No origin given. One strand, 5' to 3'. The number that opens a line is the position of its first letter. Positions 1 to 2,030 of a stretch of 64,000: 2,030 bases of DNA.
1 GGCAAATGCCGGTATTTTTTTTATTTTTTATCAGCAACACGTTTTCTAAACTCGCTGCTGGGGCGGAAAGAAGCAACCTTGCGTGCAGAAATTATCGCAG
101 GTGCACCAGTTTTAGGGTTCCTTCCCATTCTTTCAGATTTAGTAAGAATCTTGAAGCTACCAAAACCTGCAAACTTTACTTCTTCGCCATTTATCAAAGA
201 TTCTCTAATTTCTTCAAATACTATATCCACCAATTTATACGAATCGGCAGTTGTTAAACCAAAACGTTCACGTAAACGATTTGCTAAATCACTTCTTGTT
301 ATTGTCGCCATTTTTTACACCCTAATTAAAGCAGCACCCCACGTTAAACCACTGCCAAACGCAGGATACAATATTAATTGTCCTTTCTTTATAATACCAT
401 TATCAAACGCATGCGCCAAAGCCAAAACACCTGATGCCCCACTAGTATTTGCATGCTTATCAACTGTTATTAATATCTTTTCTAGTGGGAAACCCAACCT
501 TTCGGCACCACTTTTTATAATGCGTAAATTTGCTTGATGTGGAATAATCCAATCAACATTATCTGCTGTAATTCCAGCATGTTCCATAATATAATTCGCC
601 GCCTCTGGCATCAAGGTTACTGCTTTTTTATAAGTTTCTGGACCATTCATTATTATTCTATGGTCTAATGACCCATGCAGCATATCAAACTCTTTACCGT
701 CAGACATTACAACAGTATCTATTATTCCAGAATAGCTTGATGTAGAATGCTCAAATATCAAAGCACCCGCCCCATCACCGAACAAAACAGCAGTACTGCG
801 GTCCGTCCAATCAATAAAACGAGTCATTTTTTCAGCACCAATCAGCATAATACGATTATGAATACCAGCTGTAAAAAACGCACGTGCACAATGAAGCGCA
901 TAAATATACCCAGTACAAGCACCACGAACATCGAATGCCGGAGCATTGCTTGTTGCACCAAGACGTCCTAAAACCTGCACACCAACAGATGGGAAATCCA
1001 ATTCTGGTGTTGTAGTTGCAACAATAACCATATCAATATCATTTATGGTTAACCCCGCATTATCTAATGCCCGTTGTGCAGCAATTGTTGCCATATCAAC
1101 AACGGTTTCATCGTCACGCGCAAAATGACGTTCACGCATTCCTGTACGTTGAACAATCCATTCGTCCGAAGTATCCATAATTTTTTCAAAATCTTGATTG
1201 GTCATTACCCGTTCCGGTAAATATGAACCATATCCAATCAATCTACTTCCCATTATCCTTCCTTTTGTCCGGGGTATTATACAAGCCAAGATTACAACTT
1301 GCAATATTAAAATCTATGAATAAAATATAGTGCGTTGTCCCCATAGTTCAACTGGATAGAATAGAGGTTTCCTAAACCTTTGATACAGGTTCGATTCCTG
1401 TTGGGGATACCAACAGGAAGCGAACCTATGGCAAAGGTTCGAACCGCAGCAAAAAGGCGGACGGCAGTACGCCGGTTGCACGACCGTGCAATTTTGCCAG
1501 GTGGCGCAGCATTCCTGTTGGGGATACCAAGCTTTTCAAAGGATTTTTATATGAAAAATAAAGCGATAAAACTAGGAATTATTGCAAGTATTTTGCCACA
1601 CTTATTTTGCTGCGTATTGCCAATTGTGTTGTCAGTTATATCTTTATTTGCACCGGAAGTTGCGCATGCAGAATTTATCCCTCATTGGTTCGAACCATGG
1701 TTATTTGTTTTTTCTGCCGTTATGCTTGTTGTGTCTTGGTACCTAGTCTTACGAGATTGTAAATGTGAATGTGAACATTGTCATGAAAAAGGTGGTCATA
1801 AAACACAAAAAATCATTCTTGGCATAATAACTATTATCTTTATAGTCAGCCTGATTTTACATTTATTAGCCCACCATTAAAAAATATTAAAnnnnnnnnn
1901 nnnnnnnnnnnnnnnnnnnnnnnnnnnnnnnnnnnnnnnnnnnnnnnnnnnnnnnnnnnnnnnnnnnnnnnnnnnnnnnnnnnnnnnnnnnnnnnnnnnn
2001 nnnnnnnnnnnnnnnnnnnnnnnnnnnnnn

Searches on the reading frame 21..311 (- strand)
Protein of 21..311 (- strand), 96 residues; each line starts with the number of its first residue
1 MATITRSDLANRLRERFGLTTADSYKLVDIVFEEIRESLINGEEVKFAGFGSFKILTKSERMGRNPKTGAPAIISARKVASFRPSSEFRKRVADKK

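Call 5: search_protein_families(library=pfam, proteins=[window:21-311:-], max_evalue=0.01)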
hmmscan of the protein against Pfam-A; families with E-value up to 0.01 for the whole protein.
window:21-311:- (96 aa): 2 families
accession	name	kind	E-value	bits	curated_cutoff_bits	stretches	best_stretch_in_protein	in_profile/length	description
PF00216.26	Bac_DNA_binding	-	8.3e-26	90.5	22.4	1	5-92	2-89/90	Bacterial DNA-binding protein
PF18291.6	HU-HIG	-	4.7e-07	30.3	26.2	1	3-94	31-120/125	HU domain fused to wHTH, Ig, or Glycine-rich motif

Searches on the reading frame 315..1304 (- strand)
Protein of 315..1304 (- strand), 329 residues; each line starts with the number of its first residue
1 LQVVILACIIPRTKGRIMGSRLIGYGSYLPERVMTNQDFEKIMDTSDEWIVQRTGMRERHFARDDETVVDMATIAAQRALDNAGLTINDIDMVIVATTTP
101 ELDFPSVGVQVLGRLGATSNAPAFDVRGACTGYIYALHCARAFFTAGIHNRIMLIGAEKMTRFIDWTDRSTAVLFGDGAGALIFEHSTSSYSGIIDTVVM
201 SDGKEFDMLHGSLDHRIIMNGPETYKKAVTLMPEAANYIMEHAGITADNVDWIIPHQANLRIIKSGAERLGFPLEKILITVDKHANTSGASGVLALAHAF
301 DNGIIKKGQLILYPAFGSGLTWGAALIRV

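Call 5: search_protein_families(library=pfam, proteins=[window:315-1304:-], max_evalue=0.01)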
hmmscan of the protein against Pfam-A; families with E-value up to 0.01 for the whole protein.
window:315-1304:- (329 aa): 6 families
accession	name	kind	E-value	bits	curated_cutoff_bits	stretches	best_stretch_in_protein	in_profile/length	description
PF08541.16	ACP_syn_III_C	-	1.3e-32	112.3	26.6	1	240-328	1-89/90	3-Oxoacyl-[acyl-carrier-protein (ACP)] synthase III C terminal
PF08545.16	ACP_syn_III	-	1.7e-25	89.1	24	1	124-203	1-80/80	3-Oxoacyl-[acyl-carrier-protein (ACP)] synthase III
PF00108.29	Thiolase_N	-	5.3e-08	33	26.4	1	53-162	8-117/260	Thiolase, N-terminal domain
PF22691.2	Thiolase_C_1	-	0.0015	18.7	28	0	58-94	6-42/144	Thiolase C-terminal domain-like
PF00195.25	Chal_sti_synt_N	-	0.0016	18.4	27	1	66-183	97-220/225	Chalcone and stilbene synthases, N-terminal domain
PF02803.24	Thiolase_C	-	0.0025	17.9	27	0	63-93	15-45/123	Thiolase, C-terminal domain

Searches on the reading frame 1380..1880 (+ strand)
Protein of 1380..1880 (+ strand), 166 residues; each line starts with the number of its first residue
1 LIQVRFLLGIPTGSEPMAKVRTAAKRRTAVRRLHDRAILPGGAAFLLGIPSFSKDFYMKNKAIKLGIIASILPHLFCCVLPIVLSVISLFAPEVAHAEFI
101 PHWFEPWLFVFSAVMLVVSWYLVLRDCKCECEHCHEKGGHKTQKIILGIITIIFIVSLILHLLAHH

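Call 5: search_protein_families(library=pfam, proteins=[window:1380-1880:+], max_evalue=0.01)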
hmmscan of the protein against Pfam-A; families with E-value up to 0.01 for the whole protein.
window:1380-1880:+ (166 aa): 3 families
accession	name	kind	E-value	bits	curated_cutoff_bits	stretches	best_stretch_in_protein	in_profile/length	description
PF03203.19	MerC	-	0.003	18.5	27.6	1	64-120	2-58/108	MerC mercury resistance protein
PF11026.13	DUF2721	-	0.0042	17.4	28.3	1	74-127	69-120/129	Protein of unknown function (DUF2721)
PF15562.11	Imm17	-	0.0047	17.2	25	0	108-158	8-57/61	Immunity protein 17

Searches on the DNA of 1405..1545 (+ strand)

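Call 62: search_rna_families(source=window, start=1405, end=1545, threshold=evalue, max_evalue=10)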
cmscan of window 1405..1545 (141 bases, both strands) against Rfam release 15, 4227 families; matches with E-value up to 10: 4.
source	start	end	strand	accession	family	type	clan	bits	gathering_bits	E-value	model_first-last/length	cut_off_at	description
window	1421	1443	+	RF03706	mir-2253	Gene; miRNA;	-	13.2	47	3.6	1-57/57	no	mir-2253 microRNA precursor family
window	1411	1529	+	RF00391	RtT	Cis-reg;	-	13.1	45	3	15-130/130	no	RtT RNA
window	1445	1517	-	RF02538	TarB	Gene; sRNA;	-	12.8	80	3.3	1-79/79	no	Vibrio ToxT activated RNA TarB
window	1464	1505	+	RF02917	Burkholderiales-2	Cis-reg;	-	12.2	67.9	8.5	1-74/74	no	Burkholderiales-2 RNA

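Call 85: build_rna_model(alignment_id=A7)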
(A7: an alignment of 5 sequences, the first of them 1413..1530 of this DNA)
Model R1 built from alignment A7 (5 sequences, 118 columns); structure: RNAalifold consensus.
model positions 118; base pairs 38; branch points 3; effective number of sequences 0.77; information 0.59 bits per position. Calibrated on 0.2 Mb of random sequence (short: E-values are rough).
structure used (alignment columns):
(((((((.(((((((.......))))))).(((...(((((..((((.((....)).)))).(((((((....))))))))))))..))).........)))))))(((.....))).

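Call 86: search_with_rna_model(model_id=R1, sources=[window, L005, L006, L007, L008, L009, L011, L012, L013, L014, L015, L016, L019, L020, L021, L022, L023, L027, L029, L031, L033, L036, L038, L041, L044, L045, L046, L047, L050, L051, L052, L053, L054, L055, L056, L058, L062, L063, L064, L065, L067, L068, L069, L070, L073, L074, L075, L077, L078, L080, L082, L084, L085, L086, L088, L089, L091, L092], max_evalue=1)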
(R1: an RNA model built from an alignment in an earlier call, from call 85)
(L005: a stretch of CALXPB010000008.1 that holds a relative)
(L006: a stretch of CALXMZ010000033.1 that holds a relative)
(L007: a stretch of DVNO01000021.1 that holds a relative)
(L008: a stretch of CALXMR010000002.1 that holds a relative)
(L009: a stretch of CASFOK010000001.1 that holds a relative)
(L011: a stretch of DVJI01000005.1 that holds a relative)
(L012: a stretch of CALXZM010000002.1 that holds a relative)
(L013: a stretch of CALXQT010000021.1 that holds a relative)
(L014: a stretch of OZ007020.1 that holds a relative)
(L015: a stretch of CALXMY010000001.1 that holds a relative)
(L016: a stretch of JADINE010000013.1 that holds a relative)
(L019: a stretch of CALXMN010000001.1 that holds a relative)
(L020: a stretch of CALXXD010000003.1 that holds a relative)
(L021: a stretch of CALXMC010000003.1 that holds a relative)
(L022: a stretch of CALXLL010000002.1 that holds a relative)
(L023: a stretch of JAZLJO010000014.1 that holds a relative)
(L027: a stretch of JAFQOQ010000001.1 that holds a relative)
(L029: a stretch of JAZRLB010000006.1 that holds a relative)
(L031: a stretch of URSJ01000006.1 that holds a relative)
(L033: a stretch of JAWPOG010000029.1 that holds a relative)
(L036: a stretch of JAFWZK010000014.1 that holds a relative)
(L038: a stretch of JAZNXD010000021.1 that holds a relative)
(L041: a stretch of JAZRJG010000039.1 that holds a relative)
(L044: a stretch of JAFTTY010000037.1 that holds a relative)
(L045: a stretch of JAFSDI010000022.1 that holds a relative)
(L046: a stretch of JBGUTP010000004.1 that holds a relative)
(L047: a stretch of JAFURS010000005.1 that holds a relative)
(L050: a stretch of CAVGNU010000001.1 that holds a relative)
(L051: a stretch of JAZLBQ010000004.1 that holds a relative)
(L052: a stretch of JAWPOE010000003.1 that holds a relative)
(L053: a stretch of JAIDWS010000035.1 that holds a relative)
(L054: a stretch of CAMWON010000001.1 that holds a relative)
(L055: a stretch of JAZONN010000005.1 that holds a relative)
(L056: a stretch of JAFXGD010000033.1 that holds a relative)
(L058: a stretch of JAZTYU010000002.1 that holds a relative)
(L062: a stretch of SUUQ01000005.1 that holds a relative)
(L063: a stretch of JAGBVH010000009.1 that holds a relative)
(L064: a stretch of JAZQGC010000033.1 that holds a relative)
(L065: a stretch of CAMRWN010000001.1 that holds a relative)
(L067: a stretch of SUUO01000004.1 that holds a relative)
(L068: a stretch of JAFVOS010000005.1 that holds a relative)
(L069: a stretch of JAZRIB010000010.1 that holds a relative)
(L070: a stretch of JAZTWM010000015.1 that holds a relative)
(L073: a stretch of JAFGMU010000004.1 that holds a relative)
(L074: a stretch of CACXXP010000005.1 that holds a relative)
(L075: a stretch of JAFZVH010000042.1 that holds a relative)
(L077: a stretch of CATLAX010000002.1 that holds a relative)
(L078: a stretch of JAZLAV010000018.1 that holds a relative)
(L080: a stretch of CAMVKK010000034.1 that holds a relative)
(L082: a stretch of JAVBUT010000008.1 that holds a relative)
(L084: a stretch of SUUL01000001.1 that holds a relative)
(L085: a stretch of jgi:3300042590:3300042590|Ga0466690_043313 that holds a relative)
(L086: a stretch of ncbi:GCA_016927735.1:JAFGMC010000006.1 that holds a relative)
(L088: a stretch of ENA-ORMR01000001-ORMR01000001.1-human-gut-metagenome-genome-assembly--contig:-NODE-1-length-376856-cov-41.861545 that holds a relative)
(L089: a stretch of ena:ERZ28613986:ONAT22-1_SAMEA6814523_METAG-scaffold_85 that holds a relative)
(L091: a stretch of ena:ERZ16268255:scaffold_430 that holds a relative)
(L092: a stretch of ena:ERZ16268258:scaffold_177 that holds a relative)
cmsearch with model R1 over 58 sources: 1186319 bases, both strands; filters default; matches with E-value up to 1: 7.
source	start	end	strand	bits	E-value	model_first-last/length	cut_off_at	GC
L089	5738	5855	+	143.1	3.5e-35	1-118/118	no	0.58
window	1413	1530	+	142.3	5.7e-35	1-118/118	no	0.57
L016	15060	15177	-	141.2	1.2e-34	1-118/118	no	0.53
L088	547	663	-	132.6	2.4e-32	1-118/118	no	0.59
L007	19143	19254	+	114.7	1.6e-27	1-118/118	no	0.53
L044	17257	17337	+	36.2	2.4e-06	9-92/118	no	0.53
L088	559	675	+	17.8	0.22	1-118/118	no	0.58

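Call 92: search_with_rna_model(model_id=R1, sources=[window, L007, L016, L088, L044, L091], max_evalue=0.01, make_alignment=true, show_alignments=6)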
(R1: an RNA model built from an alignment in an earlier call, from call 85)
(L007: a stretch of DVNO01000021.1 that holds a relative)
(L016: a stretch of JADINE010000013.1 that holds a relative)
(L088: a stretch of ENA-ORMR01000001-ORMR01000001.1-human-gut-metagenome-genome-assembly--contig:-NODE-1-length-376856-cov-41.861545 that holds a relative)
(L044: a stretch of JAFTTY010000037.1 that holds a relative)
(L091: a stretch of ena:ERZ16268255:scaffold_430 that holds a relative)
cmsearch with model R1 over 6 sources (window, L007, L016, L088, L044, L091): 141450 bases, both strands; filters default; matches with E-value up to 0.01: 5.
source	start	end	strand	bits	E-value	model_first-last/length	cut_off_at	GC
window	1413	1530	+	142.3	6.7e-36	1-118/118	no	0.57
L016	15060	15177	-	141.2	1.4e-35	1-118/118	no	0.53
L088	547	663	-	132.6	2.8e-33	1-118/118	no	0.59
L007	19143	19254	+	114.7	1.9e-28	1-118/118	no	0.53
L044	17257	17337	+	36.2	2.8e-07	9-92/118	no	0.53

Alignment A8: 5 matches aligned to the model, 120 columns, each read 5' to 3' on its own strand. Consensus structure (alignment columns), stored with it:
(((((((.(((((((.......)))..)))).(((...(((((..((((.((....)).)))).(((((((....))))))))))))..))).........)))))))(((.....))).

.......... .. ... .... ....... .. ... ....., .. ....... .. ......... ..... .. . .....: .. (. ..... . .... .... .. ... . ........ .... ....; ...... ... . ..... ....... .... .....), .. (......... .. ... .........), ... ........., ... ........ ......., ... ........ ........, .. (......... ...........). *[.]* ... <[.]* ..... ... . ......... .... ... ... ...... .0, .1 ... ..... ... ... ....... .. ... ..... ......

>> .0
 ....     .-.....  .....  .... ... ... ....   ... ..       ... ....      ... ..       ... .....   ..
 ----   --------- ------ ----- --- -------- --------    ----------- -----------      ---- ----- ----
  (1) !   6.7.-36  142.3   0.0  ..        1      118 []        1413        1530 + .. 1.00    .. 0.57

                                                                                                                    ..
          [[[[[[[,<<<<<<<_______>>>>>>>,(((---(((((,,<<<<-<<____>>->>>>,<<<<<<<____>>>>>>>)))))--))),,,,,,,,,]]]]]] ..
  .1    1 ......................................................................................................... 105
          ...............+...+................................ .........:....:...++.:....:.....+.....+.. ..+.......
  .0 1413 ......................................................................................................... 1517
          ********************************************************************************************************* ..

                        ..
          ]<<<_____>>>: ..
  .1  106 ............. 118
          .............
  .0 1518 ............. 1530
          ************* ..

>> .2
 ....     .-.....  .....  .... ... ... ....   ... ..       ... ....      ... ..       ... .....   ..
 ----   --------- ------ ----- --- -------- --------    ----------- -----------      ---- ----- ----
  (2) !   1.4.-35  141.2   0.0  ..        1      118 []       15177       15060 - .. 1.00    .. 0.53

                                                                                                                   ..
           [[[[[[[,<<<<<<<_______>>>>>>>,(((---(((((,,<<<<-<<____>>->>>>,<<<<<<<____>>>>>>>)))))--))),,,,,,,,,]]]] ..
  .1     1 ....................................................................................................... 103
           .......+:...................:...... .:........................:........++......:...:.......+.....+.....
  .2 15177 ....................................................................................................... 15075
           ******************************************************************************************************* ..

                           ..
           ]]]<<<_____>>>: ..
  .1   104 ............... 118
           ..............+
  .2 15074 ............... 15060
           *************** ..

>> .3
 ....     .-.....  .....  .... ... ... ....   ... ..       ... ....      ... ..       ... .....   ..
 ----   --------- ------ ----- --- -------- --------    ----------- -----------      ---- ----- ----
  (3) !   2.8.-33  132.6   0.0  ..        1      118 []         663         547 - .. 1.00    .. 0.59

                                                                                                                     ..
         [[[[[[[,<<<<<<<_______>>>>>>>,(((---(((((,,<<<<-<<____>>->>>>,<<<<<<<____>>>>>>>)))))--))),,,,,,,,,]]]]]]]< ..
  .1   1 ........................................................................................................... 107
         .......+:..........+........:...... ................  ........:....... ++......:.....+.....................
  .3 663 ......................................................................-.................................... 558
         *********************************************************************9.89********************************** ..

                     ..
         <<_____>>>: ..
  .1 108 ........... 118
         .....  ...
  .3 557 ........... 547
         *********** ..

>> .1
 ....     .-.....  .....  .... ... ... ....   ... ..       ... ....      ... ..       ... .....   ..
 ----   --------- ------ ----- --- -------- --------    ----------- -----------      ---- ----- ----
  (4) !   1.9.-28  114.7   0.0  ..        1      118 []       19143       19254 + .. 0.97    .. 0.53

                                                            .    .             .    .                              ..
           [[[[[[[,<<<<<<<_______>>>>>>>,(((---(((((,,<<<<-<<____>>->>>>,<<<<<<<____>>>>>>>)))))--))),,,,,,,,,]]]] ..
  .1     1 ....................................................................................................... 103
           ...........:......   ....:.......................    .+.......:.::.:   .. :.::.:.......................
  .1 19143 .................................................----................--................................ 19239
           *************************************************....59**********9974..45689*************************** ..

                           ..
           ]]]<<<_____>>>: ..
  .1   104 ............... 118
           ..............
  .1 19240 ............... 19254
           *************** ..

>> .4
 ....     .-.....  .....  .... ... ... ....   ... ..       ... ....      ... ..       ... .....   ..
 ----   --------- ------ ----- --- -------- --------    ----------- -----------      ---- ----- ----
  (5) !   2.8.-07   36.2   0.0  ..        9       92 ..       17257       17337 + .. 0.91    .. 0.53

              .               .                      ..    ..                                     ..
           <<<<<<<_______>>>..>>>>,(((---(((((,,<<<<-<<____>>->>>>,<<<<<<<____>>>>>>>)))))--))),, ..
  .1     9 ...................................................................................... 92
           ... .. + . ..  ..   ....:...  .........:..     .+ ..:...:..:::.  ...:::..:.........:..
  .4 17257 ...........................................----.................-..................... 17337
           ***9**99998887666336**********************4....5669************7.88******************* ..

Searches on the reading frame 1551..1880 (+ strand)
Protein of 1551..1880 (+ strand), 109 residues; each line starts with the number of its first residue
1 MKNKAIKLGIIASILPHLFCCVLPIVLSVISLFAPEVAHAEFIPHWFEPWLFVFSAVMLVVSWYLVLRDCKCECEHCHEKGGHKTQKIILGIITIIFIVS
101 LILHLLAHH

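Call 26: search_protein_families(library=ncbifam, proteins=[window:1551-1880:+], max_evalue=0.01)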
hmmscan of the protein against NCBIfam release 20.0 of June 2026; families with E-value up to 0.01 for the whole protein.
window:1551-1880:+ (109 aa): 2 families
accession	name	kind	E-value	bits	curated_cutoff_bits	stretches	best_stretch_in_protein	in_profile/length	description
NF033556.1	MerTP_fusion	equivalog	8.4e-08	32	180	1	9-103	2-96/186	mercuric transport protein MerTP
NF010314.2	PRK13751.2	equivalog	0.00029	20.9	150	1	5-104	10-109/116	mercuric ion transporter MerT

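Call 39: search_protein_families(library=pfam, proteins=[window:1551-1880:+], max_evalue=5)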
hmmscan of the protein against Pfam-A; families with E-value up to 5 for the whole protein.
window:1551-1880:+ (109 aa): 9 families
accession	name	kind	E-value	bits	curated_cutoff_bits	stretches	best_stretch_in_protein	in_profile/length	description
PF03203.19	MerC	-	0.0011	19.9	27.6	1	7-63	2-58/108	MerC mercury resistance protein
PF11026.13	DUF2721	-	0.0016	18.8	28.3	1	17-70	69-120/129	Protein of unknown function (DUF2721)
PF15562.11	Imm17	-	0.0053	17.1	25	1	51-101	8-57/61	Immunity protein 17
PF03741.22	TerC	-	0.024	14.8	27.8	1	2-103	30-113/178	Integral membrane protein TerC family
PF13687.11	DUF4153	-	0.028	14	27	1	15-100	102-190/373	Domain of unknown function (DUF4153)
PF08018.16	Antimicrobial_1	-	0.13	12.9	21.2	1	8-21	2-19/24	Frog antimicrobial peptide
PF24394.1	TMEM62_C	-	0.24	11.4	21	1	11-43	120-152/225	TMEM62 C-terminal domain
PF09323.15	DUF1980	-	0.67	10.9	25.9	1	53-105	39-92/110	DUF1980 N-terminal domain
PF17402.7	DUF5408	-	1.2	9.5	25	1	18-33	17-32/63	Family of unknown function (DUF5408)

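Call 79: search_protein_families(library=phrogs, proteins=[window:1551-1880:+], max_evalue=0.001)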
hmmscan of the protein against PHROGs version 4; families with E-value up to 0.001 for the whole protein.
window:1551-1880:+ (109 aa): 0 families
